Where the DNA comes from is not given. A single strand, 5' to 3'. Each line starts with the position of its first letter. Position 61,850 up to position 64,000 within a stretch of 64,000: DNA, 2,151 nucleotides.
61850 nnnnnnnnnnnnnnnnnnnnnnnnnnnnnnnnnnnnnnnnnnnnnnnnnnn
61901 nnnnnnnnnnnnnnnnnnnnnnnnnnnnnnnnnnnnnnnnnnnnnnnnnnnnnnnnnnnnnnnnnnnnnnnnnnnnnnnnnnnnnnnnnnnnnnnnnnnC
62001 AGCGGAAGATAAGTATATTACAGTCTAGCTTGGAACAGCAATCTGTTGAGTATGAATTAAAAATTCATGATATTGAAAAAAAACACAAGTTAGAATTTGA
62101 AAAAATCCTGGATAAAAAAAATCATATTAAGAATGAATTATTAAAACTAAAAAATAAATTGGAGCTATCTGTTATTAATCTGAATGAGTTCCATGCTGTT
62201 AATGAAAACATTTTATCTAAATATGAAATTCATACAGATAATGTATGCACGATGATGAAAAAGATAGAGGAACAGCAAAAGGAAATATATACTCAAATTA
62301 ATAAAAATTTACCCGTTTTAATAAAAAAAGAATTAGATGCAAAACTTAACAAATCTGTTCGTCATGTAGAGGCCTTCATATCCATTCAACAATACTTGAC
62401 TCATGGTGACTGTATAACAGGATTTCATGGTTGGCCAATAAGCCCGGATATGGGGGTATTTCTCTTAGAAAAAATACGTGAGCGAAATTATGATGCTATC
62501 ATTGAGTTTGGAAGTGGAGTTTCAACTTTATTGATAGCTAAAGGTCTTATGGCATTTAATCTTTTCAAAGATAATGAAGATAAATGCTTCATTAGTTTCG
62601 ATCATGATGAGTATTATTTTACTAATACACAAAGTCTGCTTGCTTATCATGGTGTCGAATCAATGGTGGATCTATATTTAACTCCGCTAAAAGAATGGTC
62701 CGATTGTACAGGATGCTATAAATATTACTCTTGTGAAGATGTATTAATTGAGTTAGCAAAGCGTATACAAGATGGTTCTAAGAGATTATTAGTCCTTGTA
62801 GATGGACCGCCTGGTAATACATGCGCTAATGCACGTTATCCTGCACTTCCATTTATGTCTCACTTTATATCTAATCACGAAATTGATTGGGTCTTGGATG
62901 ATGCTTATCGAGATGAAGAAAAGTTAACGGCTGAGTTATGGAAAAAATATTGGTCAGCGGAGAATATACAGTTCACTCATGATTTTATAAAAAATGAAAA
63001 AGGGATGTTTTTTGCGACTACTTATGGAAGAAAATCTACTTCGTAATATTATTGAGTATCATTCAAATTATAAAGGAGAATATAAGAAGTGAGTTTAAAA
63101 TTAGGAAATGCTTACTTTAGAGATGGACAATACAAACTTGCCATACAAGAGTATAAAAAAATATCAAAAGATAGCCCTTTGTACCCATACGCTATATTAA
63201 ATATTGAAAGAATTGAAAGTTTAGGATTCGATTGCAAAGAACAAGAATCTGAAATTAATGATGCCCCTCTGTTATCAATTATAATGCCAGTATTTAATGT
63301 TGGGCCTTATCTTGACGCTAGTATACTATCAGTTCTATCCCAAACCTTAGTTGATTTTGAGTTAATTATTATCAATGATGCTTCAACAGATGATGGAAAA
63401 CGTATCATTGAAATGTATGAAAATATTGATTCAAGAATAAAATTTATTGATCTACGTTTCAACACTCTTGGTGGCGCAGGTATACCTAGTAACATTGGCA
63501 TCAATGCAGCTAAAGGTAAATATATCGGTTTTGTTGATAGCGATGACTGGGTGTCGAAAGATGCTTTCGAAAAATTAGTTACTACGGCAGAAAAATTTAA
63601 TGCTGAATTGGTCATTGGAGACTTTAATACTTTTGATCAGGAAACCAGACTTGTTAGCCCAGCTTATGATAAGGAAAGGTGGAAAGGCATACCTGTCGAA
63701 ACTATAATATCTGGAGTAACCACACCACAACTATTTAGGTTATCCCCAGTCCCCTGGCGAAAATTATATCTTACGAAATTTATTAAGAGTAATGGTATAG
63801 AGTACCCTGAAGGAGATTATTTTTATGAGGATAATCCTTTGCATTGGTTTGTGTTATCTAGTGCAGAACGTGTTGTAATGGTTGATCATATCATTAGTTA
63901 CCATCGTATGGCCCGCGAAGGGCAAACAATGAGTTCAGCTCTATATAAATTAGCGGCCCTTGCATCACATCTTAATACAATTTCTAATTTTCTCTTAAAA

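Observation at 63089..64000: First region 2 glycosyltransferase has a TPR-like N-terminal extension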

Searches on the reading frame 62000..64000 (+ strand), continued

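Call 45: find_encoding_contigs(protein=P0036, flank=10000, max_places=1)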
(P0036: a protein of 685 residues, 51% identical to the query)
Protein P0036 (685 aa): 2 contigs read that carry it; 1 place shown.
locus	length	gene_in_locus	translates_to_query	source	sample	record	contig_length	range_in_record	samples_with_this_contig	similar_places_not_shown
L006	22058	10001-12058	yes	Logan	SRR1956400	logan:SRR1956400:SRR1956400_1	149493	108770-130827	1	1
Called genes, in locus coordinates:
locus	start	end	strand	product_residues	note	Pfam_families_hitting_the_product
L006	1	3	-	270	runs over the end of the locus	PF00924:MS_channel_2nd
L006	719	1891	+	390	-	PF02563:Poly_export, PF10531:SLBB (weak), PF22461:SLBB_2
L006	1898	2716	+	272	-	-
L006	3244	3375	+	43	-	-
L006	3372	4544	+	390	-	-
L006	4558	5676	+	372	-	PF02350:Epimerase_2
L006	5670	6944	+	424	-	PF03721:UDPG_MGDP_dh_N, PF00984:UDPG_MGDP_dh, PF03720:UDPG_MGDP_dh_C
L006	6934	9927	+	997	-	PF05050:Methyltransf_21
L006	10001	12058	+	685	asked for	PF00535:Glycos_transf_2, PF10111:Glyco_tranf_2_2, PF13641:Glyco_tranf_2_3, PF00535:Glycos_transf_2, PF10111:Glyco_tranf_2_2 (weak)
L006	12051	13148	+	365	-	PF13450:NAD_binding_8, PF03275:GLF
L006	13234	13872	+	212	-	PF00132:Hexapep (weak)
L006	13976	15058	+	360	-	PF05426:Alginate_lyase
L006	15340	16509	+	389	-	PF03721:UDPG_MGDP_dh_N, PF00984:UDPG_MGDP_dh, PF03720:UDPG_MGDP_dh_C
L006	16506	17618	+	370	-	-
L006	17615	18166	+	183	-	-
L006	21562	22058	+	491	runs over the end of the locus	PF13506:Glyco_transf_21, PF00535:Glycos_transf_2, PF13641:Glyco_tranf_2_3, PF13632:Glyco_trans_2_3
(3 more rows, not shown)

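Call 52: find_encoding_contigs(protein=P0100, flank=10000, max_places=1)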
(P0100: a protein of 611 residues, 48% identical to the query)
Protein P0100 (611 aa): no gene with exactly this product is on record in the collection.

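Call 53: find_encoding_contigs(protein=P0024, flank=10000, max_places=1)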
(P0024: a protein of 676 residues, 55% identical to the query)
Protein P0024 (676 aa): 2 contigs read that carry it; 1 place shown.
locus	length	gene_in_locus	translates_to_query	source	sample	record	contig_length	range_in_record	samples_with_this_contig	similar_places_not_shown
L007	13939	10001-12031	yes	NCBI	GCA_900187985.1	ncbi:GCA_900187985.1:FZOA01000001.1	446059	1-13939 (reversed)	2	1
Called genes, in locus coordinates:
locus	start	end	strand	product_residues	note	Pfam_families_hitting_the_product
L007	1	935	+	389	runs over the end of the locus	PF03721:UDPG_MGDP_dh_N, PF00984:UDPG_MGDP_dh, PF03720:UDPG_MGDP_dh_C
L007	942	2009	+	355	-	-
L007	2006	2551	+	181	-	-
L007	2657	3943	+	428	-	PF13439:Glyco_transf_4, PF13579:Glyco_trans_4_4, PF00534:Glycos_transf_1, PF13692:Glyco_trans_1_4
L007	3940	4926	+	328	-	-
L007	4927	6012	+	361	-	PF13524:Glyco_trans_1_2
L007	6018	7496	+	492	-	PF13506:Glyco_transf_21, PF13641:Glyco_tranf_2_3, PF00535:Glycos_transf_2, PF13632:Glyco_trans_2_3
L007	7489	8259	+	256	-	PF00106:adh_short, PF08659:KR (faint), PF13561:adh_short_C2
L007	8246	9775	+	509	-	PF00884:Sulfatase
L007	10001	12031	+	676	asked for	PF00535:Glycos_transf_2, PF10111:Glyco_tranf_2_2, PF13641:Glyco_tranf_2_3 (weak), PF00535:Glycos_transf_2, PF10111:Glyco_tranf_2_2, PF13641:Glyco_tranf_2_3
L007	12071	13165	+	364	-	PF13450:NAD_binding_8, PF03275:GLF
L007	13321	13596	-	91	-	-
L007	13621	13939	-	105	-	PF00665:rve, PF13683:rve_3, PF13333:rve_2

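Call 54: find_encoding_contigs(protein=P0061, flank=10000, max_places=1)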
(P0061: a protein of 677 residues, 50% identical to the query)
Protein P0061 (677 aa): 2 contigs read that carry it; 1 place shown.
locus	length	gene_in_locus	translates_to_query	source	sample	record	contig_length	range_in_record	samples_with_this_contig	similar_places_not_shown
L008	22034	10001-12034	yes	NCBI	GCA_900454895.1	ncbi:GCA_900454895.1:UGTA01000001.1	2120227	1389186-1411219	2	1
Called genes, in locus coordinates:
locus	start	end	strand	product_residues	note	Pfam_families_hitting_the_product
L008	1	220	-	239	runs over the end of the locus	PF11967:RecO_N, PF02565:RecO_C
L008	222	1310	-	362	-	PF01168:Ala_racemase_N, PF00842:Ala_racemase_C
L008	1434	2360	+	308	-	PF01145:Band_7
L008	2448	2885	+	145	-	PF01957:NfeD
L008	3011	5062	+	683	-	PF05159:Capsule_synth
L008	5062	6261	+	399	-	PF05159:Capsule_synth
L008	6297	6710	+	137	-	PF08780:NTase_sub_bind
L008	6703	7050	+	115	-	PF01909:NTP_transf_2, PF18765:Polbeta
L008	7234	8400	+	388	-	PF00535:Glycos_transf_2, PF10111:Glyco_tranf_2_2, PF13641:Glyco_tranf_2_3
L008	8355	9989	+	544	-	PF28160:DUF8374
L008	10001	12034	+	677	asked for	PF13641:Glyco_tranf_2_3, PF00535:Glycos_transf_2, PF10111:Glyco_tranf_2_2, PF00535:Glycos_transf_2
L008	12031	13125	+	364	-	PF01593:Amino_oxidase, PF13450:NAD_binding_8, PF03275:GLF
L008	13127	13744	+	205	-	PF14602:Hexapep_2 (faint), PF00132:Hexapep (weak)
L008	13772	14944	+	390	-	PF02558:ApbA (faint), PF03721:UDPG_MGDP_dh_N, PF00984:UDPG_MGDP_dh, PF03720:UDPG_MGDP_dh_C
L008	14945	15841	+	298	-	PF00483:NTP_transferase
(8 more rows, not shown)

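Call 55: find_encoding_contigs(protein=P0025, flank=10000, max_places=1)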
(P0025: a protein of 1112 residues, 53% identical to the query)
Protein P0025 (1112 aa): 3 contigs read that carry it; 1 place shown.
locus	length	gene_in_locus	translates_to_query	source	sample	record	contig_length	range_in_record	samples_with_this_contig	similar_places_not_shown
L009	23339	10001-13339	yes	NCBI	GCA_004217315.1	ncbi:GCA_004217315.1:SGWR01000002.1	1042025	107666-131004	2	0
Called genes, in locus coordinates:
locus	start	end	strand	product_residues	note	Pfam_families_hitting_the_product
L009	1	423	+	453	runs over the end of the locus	PF05159:Capsule_synth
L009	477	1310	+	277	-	PF01061:ABC2_membrane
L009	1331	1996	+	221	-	PF00005:ABC_tran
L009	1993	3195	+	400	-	-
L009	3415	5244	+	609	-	PF02563:Poly_export, PF22461:SLBB_2 (weak), PF10531:SLBB (weak), PF22461:SLBB_2 (weak)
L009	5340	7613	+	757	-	PF28160:DUF8374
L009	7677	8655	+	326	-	-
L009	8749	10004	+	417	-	PF05050:Methyltransf_21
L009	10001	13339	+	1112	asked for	PF13641:Glyco_tranf_2_3, PF00535:Glycos_transf_2, PF10111:Glyco_tranf_2_2, PF00535:Glycos_transf_2, PF13641:Glyco_tranf_2_3, PF00535:Glycos_transf_2, PF10111:Glyco_tranf_2_2 (weak), PF13641:Glyco_tranf_2_3, +1 more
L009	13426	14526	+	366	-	PF13450:NAD_binding_8, PF03275:GLF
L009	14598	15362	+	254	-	-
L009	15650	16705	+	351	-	PF05426:Alginate_lyase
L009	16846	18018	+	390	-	PF03721:UDPG_MGDP_dh_N, PF00984:UDPG_MGDP_dh, PF03720:UDPG_MGDP_dh_C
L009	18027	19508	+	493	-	PF00535:Glycos_transf_2, PF10111:Glyco_tranf_2_2 (weak), PF13641:Glyco_tranf_2_3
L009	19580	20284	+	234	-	PF25084:LbH_EIF2B (faint), PF25087:GMPPB_C (faint), PF00132:Hexapep, PF14602:Hexapep_2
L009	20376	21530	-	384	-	PF01041:DegT_DnrJ_EryC1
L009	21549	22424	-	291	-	PF00535:Glycos_transf_2 (weak)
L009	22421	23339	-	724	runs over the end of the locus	-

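Call 65: find_related_loci(query=A1, collection=genome_contigs, flank=10000)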
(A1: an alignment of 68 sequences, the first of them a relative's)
Query A1 (664 aa) in genome_contigs; peptide patterns used: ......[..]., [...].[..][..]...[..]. (x = any residue, [..] = any of these).
600 stretches matched a pattern (row limit reached: there are more); 540 encode a relative of the query (tblastn E <= 1e-3); the best 80 are kept; 78 distinct loci.
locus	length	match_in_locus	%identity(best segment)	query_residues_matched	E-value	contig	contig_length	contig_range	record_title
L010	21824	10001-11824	51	60-662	0e+0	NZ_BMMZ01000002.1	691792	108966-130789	Microlunatus endophyticus strain CGMCC 4.7306 sequence02, whole genome shotgun sequence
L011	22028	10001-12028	51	1-664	0e+0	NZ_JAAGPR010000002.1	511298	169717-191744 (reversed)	Paraburkholderia sp. Ac-20340 NODE_2_length_511298_cov_34.634443/0, whole genome shotgun sequence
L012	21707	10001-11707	38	56-657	7e-48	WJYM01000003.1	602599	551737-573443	Enterobacteriaceae bacterium RIT691 3, whole genome shotgun sequence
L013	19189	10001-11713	26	58-646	3e-52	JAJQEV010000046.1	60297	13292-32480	MAG: Clostridiales bacterium isolate MI.B2_1 NODE_41_length_60297_cov_33.247618, whole genome shotgun sequence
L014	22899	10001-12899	25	62-628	2e-43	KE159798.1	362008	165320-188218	Lachnospiraceae bacterium 3-2 genomic scaffold acPFJ-supercont1.4, whole genome shotgun sequence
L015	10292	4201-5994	24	15-586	3e-43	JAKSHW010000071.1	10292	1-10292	MAG: archaeon isolate Horse_feces5 MAG005_71, whole genome shotgun sequence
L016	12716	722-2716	26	62-656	6e-42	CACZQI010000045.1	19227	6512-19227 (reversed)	MAG: uncultured Erysipelotrichaceae bacterium isolate RUG12853 genome assembly, contig: RUG12853_asm_45, whole genome sh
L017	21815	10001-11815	23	60-651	6e-41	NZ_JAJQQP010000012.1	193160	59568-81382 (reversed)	Promicromonospora iranensis strain UTMC 00792 Scaffold12, whole genome shotgun sequence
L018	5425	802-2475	25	51-616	6e-40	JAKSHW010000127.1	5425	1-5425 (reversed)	MAG: archaeon isolate Horse_feces5 MAG005_127, whole genome shotgun sequence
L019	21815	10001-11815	24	60-651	9e-40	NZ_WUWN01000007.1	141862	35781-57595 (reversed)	Puerhibacterium puerhi strain TLY-12 Scaffold7, whole genome shotgun sequence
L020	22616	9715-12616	26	57-662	2e-34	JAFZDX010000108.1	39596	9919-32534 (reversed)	MAG: Oscillospiraceae bacterium isolate RGIG7678 Water_buffalos_Rectum-1__c679807, whole genome shotgun sequence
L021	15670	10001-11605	26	61-494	8e-35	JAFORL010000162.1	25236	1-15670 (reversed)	MAG: Lachnospiraceae bacterium isolate RGIG731 Dairy_cattle_Omasum-3__c863542, whole genome shotgun sequence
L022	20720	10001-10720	35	60-560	1e-30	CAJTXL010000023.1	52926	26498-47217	MAG TPA_asm: uncultured Muribaculaceae bacterium isolate MGBC123773 genome assembly, contig: MGBC123773.23, whole genome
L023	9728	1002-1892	33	62-658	1e-29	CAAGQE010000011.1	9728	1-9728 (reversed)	TPA_asm: Candidatus Gastranaerophilales bacterium, isolate HGM07905, WGS project CAAGQE010000000 data, contig: SRS820614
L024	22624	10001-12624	34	60-658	1e-29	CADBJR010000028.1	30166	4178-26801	MAG: uncultured Coriobacteriaceae bacterium isolate RUG14037 genome assembly, contig: RUG14037_asm_28, whole genome shot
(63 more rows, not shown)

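Call 69: search_protein_families(library=pfam, proteins=[L002:5681-7738:+, L009:10001-13336:+, L010:9800-11824:+], max_evalue=0.1)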
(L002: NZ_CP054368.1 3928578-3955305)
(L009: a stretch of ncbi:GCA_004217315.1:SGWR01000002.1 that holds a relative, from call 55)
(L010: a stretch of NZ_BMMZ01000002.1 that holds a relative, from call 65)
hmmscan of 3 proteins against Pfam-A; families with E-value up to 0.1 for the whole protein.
L002:5681-7738:+ (686 aa): 8 families
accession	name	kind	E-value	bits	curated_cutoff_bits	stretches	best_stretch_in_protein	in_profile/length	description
PF00535.33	Glycos_transf_2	-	8.1e-61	205.3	23.3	2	435-585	1-159/168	Glycosyl transferase family 2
PF13641.12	Glyco_tranf_2_3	-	1.9e-22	80.9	27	2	434-562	3-135/230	Glycosyltransferase like family 2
PF10111.15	Glyco_tranf_2_2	-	9.7e-16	58.5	27.3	2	153-378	1-208/276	Glycosyltransferase like family 2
PF13632.12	Glyco_trans_2_3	-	2.6e-08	34.4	27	1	332-399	71-136/198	Glycosyl transferase family group 2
PF02709.20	Glyco_transf_7C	-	8e-08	32.3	23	1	326-381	12-67/78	N-terminal domain of galactosyltransferase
PF13896.12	Glyco_transf_49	-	6.3e-06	26.2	27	1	198-258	98-157/329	Glycosyl-transferase for dystroglycan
PF13704.12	Glyco_tranf_2_4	-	1.6e-05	25.7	27.5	1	442-524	2-84/98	Glycosyl transferase family 2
PF07719.23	TPR_2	-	0.025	15.1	27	1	5-30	6-31/34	Tetratricopeptide repeat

L009:10001-13336:+ (1112 aa): 5 families
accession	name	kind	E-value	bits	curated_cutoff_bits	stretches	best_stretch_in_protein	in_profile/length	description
PF00535.33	Glycos_transf_2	-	1.5e-97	324.8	23.3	3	72-207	1-132/168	Glycosyl transferase family 2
PF13641.12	Glyco_tranf_2_3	-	1.5e-36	127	27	3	854-979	3-131/230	Glycosyltransferase like family 2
PF10111.15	Glyco_tranf_2_2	-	3.3e-24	86.3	27.3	3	73-185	2-119/276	Glycosyltransferase like family 2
PF13704.12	Glyco_tranf_2_4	-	6.4e-07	30.2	27.5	0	398-480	2-84/98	Glycosyl transferase family 2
PF20691.3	TAGT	-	0.029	14.7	27.5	0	436-579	40-167/205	TET-Associated Glycosyltransferase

L010:9800-11824:+ (675 aa): 5 families
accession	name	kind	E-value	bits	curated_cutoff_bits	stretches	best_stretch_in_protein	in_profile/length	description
PF00535.33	Glycos_transf_2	-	7.2e-61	205.4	23.3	2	71-200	1-128/168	Glycosyl transferase family 2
PF13641.12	Glyco_tranf_2_3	-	5.3e-21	76.1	27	2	388-500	3-119/230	Glycosyltransferase like family 2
PF10111.15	Glyco_tranf_2_2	-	3.1e-15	56.8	27.3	2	71-176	1-107/276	Glycosyltransferase like family 2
PF13704.12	Glyco_tranf_2_4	-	1.6e-06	28.9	27.5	1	417-480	19-84/98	Glycosyl transferase family 2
PF21914.1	DUF6921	-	0.019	15.4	26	0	466-488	90-112/123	Domain of unknown function (DUF6921)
